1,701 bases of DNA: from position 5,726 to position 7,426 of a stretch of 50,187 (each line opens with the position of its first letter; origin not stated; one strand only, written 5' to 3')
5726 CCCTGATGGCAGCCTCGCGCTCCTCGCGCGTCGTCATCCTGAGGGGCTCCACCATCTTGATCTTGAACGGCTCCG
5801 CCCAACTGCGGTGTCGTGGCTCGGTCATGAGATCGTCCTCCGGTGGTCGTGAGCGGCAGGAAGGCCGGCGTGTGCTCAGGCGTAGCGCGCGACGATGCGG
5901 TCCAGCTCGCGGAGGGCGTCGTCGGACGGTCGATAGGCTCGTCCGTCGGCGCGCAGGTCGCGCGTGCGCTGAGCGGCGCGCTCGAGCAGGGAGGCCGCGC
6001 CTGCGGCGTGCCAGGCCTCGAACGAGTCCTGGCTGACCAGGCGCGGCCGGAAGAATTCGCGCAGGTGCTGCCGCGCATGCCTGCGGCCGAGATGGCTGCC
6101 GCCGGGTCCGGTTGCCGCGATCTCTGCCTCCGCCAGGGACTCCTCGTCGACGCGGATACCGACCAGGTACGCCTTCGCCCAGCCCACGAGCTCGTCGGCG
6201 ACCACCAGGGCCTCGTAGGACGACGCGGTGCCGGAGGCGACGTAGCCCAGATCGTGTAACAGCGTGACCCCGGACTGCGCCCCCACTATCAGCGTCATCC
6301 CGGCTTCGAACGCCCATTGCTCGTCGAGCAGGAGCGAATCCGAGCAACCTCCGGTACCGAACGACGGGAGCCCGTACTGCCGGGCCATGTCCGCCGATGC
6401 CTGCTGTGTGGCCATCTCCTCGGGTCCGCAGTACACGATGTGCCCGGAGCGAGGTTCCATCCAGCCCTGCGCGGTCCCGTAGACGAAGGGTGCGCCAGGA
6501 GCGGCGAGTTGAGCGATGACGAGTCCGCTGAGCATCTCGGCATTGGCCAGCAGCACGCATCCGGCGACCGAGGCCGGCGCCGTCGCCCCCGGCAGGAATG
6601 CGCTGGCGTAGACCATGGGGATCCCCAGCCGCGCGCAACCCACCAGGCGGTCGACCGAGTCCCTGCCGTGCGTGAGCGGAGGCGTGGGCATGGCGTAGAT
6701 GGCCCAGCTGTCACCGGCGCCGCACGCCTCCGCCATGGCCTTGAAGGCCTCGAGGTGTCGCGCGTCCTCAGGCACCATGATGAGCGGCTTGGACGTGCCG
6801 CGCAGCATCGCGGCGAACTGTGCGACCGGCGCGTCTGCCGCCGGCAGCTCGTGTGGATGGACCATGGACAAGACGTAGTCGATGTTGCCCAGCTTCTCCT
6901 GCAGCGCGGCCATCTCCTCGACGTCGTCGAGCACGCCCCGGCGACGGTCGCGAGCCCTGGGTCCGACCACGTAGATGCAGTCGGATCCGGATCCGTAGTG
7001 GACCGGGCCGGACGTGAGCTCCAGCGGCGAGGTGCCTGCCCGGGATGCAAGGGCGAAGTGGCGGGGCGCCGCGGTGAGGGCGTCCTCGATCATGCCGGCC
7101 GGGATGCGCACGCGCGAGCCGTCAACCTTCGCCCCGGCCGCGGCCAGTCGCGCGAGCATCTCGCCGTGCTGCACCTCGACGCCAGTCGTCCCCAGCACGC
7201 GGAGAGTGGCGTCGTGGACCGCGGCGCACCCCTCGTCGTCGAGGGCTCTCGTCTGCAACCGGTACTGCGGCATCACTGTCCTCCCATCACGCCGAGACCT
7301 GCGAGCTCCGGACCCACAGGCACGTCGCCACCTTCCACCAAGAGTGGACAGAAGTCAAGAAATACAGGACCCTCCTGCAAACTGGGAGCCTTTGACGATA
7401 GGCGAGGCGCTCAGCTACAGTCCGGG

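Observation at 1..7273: Non-pyrrolysine MttB methyltransferase and corrinoid protein bracket an amino-acid catabolic module (TnaA/TPL-like lyase, SucCD-like ligase, YheO regulator, aminotransferase)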

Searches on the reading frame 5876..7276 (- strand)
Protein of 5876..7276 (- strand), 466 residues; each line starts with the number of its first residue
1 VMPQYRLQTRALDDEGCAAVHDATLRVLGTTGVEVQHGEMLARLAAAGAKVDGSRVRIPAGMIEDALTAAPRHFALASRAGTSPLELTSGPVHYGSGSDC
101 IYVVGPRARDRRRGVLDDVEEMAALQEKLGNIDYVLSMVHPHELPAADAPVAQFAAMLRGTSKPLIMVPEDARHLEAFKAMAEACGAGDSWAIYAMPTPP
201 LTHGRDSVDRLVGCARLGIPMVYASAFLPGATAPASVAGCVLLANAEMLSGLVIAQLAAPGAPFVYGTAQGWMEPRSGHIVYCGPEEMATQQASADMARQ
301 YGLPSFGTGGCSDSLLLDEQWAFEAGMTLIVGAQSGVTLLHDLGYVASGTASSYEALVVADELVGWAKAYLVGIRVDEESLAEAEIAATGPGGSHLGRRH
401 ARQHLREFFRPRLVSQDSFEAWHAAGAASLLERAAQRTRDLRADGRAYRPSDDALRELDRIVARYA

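Call 7: search_protein_families(library=pfam, proteins=[window:5876-7276:-])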
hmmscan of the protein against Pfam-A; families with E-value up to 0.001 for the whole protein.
window:5876-7276:- (466 aa): 1 family
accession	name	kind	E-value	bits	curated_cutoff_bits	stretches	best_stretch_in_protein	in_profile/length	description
PF06253.16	MTTB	-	2.5e-76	257.2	25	1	9-464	31-494/500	Trimethylamine methyltransferase (MTTB)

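Call 8: search_protein_families(library=ncbifam, proteins=[window:5876-7276:-])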
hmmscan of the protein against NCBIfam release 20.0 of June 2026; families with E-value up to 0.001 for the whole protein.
window:5876-7276:- (466 aa): 1 family
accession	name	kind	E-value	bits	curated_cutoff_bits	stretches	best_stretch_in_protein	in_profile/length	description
TIGR02369.2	trimeth_pyl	equivalog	1.6e-90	303.9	525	1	11-463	5-466/469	[trimethylamine--corrinoid protein] Co-methyltransferase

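Call 13: find_homologous_proteins(query=window:5876-7276:-, max_evalue=1e-20)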
Query window:5876-7276:- (466 aa): 580 proteins with E <= 1e-20 among 8000 candidates; the best 120 are listed.
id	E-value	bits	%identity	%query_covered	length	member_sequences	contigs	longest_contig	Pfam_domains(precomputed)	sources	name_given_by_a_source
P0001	5.2e-256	867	85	100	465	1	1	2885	PF06253.17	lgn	-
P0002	1.6e-249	846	81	100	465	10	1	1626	PF06253.17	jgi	jgi:trimethylamine--corrinoid protein Co-methyltransferase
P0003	4.4e-249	845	81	100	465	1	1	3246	PF06253.17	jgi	jgi:trimethylamine--corrinoid protein Co-methyltransferase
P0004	1.5e-248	843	82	99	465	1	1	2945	PF06253.17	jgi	jgi:trimethylamine--corrinoid protein Co-methyltransferase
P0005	1.0e-247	840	81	100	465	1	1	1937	PF06253.17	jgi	jgi:trimethylamine--corrinoid protein Co-methyltransferase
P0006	1.8e-246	836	80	100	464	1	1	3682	PF06253.17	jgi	jgi:trimethylamine--corrinoid protein Co-methyltransferase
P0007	3.2e-246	835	81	100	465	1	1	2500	PF06253.17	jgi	-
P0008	5.1e-245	831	80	99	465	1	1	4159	PF06253.17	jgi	jgi:trimethylamine---corrinoid protein Co-methyltransferase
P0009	8.9e-245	830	81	99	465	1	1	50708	PF06253.17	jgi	jgi:trimethylamine--corrinoid protein Co-methyltransferase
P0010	1.3e-244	830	79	100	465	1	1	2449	PF06253.17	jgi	jgi:trimethylamine--corrinoid protein Co-methyltransferase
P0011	6.6e-244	828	80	99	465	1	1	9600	PF06253.17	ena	-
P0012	8.7e-244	827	80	98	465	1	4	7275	PF06253.17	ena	-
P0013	3.7e-243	825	80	100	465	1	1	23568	PF06253.17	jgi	jgi:trimethylamine---corrinoid protein Co-methyltransferase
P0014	8.6e-243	824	80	100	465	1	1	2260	PF06253.17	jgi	jgi:trimethylamine--corrinoid protein Co-methyltransferase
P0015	1.0e-242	824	80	99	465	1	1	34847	PF06253.17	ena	-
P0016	1.5e-241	820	80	99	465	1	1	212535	PF06253.17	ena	-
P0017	2.6e-241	819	78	99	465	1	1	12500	PF06253.17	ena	-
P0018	4.0e-241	818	79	99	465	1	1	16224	PF06253.17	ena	-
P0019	5.4e-241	818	79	99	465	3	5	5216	PF06253.17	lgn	-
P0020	4.6e-239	812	79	99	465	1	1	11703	PF06253.17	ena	-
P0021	2.7e-238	809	77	99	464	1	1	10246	PF06253.17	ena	-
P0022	4.1e-238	808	79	99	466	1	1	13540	PF06253.17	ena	-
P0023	4.5e-238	808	78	100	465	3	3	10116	PF06253.17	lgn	-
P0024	1.2e-237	807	77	100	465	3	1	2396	PF06253.17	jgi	jgi:trimethylamine--corrinoid protein Co-methyltransferase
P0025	6.1e-237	805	78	99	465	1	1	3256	PF06253.17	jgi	jgi:trimethylamine---corrinoid protein Co-methyltransferase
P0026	1.7e-235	800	78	98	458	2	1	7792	PF06253.17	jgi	jgi:trimethylamine--corrinoid protein Co-methyltransferase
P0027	1.2e-233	794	77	99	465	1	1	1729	PF06253.17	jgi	jgi:trimethylamine---corrinoid protein Co-methyltransferase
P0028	1.4e-233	794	77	99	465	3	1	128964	PF06253.17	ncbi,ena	-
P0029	3.7e-233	792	77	99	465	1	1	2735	PF06253.17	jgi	jgi:trimethylamine--corrinoid protein Co-methyltransferase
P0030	5.5e-228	775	77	97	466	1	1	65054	PF06253.17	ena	-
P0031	1.1e-227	774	76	99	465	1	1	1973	PF06253.17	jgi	jgi:trimethylamine---corrinoid protein Co-methyltransferase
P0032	6.2e-227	772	75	99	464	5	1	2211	PF06253.17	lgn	-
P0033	8.8e-225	765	75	99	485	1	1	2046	PF06253.17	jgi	jgi:trimethylamine---corrinoid protein Co-methyltransferase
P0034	1.7e-219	747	81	89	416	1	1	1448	PF06253.17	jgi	jgi:trimethylamine--corrinoid protein Co-methyltransferase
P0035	1.1e-215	734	72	99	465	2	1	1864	PF06253.17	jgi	jgi:trimethylamine---corrinoid protein Co-methyltransferase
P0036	1.5e-209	714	71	99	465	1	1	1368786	PF06253.17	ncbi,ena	-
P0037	4.4e-205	700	69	99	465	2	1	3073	PF06253.17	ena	-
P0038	1.5e-204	698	69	99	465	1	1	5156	PF06253.17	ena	-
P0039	2.8e-204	697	68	99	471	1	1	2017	PF06253.17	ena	-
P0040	7.0e-203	692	70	99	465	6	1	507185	PF06253.17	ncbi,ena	-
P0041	4.1e-202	690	67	99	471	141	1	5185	PF06253.17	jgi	-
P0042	1.4e-201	688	70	97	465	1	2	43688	PF06253.17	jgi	-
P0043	2.7e-201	687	67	99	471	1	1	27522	PF06253.17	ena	-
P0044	4.2e-201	686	68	99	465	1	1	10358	PF06253.17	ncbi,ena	-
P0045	7.1e-201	686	67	99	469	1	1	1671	PF06253.17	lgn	-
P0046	1.9e-200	684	68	99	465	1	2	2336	PF06253.17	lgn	-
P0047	3.0e-200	684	68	99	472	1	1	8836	PF06253.17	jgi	-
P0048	3.3e-200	684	68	99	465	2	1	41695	PF06253.17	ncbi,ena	-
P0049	3.6e-200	683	67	99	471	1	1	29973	PF06253.17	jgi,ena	jgi:trimethylamine--corrinoid protein Co-methyltransferase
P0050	4.0e-200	683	66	99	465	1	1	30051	PF06253.17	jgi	jgi:trimethylamine--corrinoid protein Co-methyltransferase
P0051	6.2e-200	683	69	99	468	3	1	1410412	PF06253.17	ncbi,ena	-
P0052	7.5e-200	682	66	99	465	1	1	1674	PF06253.17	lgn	-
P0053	1.1e-199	682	67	99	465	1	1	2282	PF06253.17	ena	-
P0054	3.1e-199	680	68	99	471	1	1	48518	PF06253.17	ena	-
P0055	4.1e-199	680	69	95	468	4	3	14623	PF06253.17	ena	-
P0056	8.2e-199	679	67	99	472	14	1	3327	PF06253.17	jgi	jgi:trimethylamine--corrinoid protein Co-methyltransferase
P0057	1.9e-198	678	67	99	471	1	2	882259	PF06253.17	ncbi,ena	-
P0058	2.4e-198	677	68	99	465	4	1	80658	PF06253.17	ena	-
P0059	3.6e-198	677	67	99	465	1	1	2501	PF06253.17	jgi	jgi:trimethylamine--corrinoid protein Co-methyltransferase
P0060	3.9e-198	677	67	99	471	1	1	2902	PF06253.17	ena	-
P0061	4.4e-198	677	67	99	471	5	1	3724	PF06253.17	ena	-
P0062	4.6e-198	676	67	99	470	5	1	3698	PF06253.17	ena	-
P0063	4.9e-198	676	67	99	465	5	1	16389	PF06253.17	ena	-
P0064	1.9e-196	671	65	99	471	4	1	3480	PF06253.17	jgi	-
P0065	2.1e-196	671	65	99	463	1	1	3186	PF06253.17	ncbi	-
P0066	2.8e-196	671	67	99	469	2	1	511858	PF06253.17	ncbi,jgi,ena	-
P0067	3.6e-196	670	67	96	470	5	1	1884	PF06253.17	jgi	jgi:trimethylamine---corrinoid protein Co-methyltransferase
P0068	9.8e-196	669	67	99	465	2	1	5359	PF06253.17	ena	-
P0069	1.4e-195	668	66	99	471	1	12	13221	PF06253.17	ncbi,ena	-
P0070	1.8e-195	668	66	99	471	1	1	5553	PF06253.17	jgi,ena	jgi:trimethylamine--corrinoid protein Co-methyltransferase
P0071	2.3e-195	668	67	96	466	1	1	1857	PF06253.17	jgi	jgi:trimethylamine--corrinoid protein Co-methyltransferase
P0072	4.5e-195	667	66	99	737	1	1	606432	PF06253.17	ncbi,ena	-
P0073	6.1e-195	666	66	99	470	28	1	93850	PF06253.17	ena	-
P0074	8.4e-195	666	66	99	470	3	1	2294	PF06253.17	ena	-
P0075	2.1e-194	664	66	99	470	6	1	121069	PF06253.17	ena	-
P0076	3.9e-194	663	66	99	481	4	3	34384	PF06253.17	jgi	jgi:trimethylamine--corrinoid protein Co-methyltransferase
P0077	5.9e-194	663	65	99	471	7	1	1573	PF06253.17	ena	-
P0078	6.9e-194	663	66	99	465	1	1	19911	PF06253.17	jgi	jgi:trimethylamine---corrinoid protein Co-methyltransferase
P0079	2.0e-193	661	65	99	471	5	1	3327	PF06253.17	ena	-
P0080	2.4e-193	661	66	99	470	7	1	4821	PF06253.17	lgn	-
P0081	6.0e-193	660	66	96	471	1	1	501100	PF06253.17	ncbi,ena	-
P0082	7.6e-193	659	67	99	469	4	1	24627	PF06253.17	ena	-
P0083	9.0e-193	659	65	99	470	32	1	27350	PF06253.17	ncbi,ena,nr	ncbi:MAG TPA: trimethylamine methyltransferase family protein [Thermoleophilia bacterium]|nr:trimeth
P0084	9.7e-193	659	66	96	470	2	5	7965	PF06253.17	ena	-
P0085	1.4e-192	658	68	96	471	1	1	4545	PF06253.17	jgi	jgi:trimethylamine--corrinoid protein Co-methyltransferase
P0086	1.5e-192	658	65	99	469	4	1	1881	PF06253.17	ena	-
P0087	3.8e-192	657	65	99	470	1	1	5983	PF06253.17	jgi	jgi:trimethylamine---corrinoid protein Co-methyltransferase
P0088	3.9e-192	657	65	99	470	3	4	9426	PF06253.17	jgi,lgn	jgi:trimethylamine--corrinoid protein Co-methyltransferase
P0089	4.7e-192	657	65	99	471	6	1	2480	PF06253.17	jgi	jgi:trimethylamine--corrinoid protein Co-methyltransferase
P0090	1.3e-191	655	65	99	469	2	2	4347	PF06253.17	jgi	jgi:trimethylamine--corrinoid protein Co-methyltransferase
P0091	8.6e-191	652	63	99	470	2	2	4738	PF06253.17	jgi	jgi:trimethylamine--corrinoid protein Co-methyltransferase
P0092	1.6e-190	652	66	99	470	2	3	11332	PF06253.17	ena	-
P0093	2.4e-190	651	65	99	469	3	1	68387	PF06253.17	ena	-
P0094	1.1e-189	649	65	96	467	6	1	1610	PF06253.17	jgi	jgi:trimethylamine--corrinoid protein Co-methyltransferase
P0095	2.6e-188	644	65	99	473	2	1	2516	PF06253.17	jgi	jgi:trimethylamine--corrinoid protein Co-methyltransferase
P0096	2.3e-187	641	64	98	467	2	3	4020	PF06253.17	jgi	jgi:trimethylamine--corrinoid protein Co-methyltransferase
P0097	2.4e-187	641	99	63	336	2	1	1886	PF06253.17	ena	-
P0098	7.9e-186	636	63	99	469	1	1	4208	PF06253.17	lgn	-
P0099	9.4e-185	633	63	99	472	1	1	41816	PF06253.17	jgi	-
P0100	1.3e-184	632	63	98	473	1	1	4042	PF06253.17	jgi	jgi:trimethylamine---corrinoid protein Co-methyltransferase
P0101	2.4e-184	631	69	89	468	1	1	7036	PF06253.17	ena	-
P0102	1.8e-182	625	63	98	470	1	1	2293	PF06253.17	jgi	jgi:trimethylamine--corrinoid protein Co-methyltransferase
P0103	8.0e-182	623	85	71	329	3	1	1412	PF06253.17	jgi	jgi:trimethylamine--corrinoid protein Co-methyltransferase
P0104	5.9e-180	617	62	100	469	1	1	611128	PF06253.17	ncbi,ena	-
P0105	6.1e-179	613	62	100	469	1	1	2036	PF06253.17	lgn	-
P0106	5.4e-176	604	61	99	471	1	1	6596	PF06253.17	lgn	-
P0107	1.2e-175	603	61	99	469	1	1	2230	PF06253.17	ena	-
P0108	5.5e-175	600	61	99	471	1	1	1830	PF06253.17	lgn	-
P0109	7.1e-175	600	61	99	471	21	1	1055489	PF06253.17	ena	-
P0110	1.7e-174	599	59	99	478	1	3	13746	PF06253.17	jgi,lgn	jgi:trimethylamine--corrinoid protein Co-methyltransferase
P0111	2.0e-174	599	69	85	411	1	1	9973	PF06253.17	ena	-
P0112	6.3e-172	590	61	99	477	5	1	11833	PF06253.17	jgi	jgi:trimethylamine--corrinoid protein Co-methyltransferase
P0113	2.0e-170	585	65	88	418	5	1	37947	PF06253.17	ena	-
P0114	1.4e-169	583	72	80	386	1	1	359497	PF06253.17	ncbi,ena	-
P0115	5.9e-169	581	59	98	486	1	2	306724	PF06253.17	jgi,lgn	-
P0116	1.8e-167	576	59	99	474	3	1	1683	PF06253.17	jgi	jgi:trimethylamine---corrinoid protein Co-methyltransferase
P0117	6.1e-167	574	59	99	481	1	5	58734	PF06253.17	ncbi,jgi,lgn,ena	-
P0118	9.1e-166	570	57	98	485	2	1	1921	PF06253.17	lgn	-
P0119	1.7e-165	569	59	98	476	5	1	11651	PF06253.17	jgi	jgi:trimethylamine--corrinoid protein Co-methyltransferase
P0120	1.9e-164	566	57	99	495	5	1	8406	PF06253.17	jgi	-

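Call 14: search_solved_structures(query=window:5876-7276:-, max_evalue=0.001, show_alignments=2)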
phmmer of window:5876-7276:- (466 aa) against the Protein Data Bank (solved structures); distinct sequences matched with E-value up to 0.001: 5.
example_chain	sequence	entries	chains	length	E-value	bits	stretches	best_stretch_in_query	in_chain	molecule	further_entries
9yce_A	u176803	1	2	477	7e-51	176.4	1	2-441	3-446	Glycine betaine methyltransferase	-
2qne_A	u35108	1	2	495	1.1e-50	175.7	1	3-441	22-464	Putative methyltransferase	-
7xcl_A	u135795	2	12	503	4.7e-43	150.6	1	16-462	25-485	Trimethylamine methyltransferase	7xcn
7xcm_A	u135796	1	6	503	6.8e-43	150.1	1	16-462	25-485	Trimethylamine methyltransferase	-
4yyc_A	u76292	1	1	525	3.5e-32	114.8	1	9-440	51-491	Putative trimethylamine methyltransferase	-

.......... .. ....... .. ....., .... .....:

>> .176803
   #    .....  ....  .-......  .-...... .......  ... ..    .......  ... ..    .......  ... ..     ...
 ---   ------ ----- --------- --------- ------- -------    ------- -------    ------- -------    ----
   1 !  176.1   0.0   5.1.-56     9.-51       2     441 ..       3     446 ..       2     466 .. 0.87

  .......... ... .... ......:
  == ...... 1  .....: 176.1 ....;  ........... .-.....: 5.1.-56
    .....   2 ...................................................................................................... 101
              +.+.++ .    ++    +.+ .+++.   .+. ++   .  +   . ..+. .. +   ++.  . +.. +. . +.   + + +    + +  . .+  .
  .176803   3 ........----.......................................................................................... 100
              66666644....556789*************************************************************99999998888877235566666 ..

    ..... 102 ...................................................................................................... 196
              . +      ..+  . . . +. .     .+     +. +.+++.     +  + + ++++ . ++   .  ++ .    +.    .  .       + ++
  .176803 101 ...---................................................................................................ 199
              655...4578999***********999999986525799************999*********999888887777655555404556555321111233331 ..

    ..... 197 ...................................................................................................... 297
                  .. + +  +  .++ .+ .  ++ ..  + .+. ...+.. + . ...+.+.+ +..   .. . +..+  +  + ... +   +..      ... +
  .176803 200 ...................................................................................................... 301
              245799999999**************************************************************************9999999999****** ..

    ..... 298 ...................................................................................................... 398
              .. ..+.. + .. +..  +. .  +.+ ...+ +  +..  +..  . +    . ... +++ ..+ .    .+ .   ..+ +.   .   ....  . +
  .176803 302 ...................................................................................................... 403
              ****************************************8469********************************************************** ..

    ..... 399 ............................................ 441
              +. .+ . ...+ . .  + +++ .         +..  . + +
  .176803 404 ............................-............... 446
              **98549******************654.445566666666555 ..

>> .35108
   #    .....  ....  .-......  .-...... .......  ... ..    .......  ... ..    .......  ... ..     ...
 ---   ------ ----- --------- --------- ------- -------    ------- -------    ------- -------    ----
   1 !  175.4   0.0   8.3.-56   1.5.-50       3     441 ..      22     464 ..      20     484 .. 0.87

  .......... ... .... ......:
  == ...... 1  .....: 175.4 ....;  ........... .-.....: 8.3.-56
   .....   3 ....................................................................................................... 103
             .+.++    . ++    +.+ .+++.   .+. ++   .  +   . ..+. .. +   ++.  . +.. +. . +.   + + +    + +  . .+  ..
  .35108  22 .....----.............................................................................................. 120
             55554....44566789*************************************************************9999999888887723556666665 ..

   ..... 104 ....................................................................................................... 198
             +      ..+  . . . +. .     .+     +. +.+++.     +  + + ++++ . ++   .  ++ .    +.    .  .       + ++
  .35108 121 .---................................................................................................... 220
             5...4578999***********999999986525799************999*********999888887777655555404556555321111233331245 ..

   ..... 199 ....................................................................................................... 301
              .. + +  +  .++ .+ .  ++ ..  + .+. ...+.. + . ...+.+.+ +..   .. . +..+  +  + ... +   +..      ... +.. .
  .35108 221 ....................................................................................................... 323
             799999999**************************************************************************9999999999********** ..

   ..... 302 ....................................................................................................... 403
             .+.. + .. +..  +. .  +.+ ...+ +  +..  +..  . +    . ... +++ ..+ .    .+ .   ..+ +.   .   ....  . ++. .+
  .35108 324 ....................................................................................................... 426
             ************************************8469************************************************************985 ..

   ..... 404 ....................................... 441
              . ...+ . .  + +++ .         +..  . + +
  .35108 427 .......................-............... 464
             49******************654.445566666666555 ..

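Call 17: find_encoding_contigs(protein=P0016, flank=10000, max_places=2)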
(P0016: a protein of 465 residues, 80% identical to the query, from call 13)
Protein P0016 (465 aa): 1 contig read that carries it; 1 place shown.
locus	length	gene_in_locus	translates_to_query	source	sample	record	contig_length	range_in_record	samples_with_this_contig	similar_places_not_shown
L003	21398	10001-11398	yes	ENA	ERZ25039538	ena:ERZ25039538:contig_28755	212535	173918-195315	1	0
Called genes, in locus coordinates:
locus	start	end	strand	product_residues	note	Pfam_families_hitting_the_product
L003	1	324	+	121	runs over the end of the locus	-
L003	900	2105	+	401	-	PF00749:tRNA-synt_1c, PF03950:tRNA-synt_1c_C, PF20974:tRNA-synt_1c_C2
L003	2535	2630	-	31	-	-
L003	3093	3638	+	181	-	PF01566:Nramp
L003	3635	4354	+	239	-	PF01566:Nramp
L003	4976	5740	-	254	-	PF23441:SDR, PF00106:adh_short, PF01370:Epimerase (faint), PF08659:KR (faint), PF13561:adh_short_C2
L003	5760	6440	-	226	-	PF00903:Glyoxalase (weak), PF22677:Ble-like_N (weak)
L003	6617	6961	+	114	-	PF02148:zf-UBP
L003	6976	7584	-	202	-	PF09900:DUF2127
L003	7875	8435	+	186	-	PF01510:Amidase_2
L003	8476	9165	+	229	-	-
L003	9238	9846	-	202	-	PF12844:HTH_19, PF13443:HTH_26 (weak), PF13560:HTH_31, PF01381:HTH_3, PF07883:Cupin_2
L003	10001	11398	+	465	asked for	PF06253:MTTB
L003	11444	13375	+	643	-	PF01212:Beta_elim_lyase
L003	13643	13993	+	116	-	PF01740:STAS, PF13466:STAS_2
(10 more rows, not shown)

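Call 18: find_encoding_contigs(protein=P0036, flank=10000, max_places=2)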
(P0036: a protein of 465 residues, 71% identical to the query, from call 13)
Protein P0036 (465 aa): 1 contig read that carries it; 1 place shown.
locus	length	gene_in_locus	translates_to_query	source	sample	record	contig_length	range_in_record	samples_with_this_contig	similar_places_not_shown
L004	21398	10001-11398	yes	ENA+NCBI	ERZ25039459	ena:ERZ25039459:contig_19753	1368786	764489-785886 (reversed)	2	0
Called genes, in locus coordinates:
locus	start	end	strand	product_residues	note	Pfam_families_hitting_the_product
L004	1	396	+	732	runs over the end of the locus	PF22745:Nlig-Ia, PF01653:DNA_ligase_aden, PF03120:OB_DNA_ligase, PF03119:DNA_ligase_ZBD, PF12826:HHH_2, PF14520:HHH_5, PF00633:HHH (weak), PF00533:BRCT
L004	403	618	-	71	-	-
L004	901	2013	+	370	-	PF08443:RimK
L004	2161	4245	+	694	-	PF19077:Big_13 (faint)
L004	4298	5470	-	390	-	PF00768:Peptidase_S11, PF07943:PBP5_C (weak)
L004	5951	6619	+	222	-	PF09505:Dimeth_Pyl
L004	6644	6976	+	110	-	PF09505:Dimeth_Pyl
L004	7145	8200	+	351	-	PF13407:Peripla_BP_4 (faint), PF04392:ABC_sub_bind, PF13458:Peripla_BP_6 (weak)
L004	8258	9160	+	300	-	PF02653:BPD_transp_2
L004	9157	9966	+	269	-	PF09818:ABC_ATPase (faint), PF00005:ABC_tran, PF02463:SMC_N (faint), PF13304:AAA_21 (faint)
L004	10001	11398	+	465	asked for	PF06253:MTTB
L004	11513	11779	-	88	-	-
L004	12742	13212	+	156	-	-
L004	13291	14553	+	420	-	PF07690:MFS_1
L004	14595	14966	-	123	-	-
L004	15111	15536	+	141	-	-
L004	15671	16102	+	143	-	-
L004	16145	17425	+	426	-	PF04389:Peptidase_M28, PF01546:Peptidase_M20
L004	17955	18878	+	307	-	-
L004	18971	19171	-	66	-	PF07311:Dodecin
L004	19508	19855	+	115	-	-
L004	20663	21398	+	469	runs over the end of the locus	PF01551:Peptidase_M23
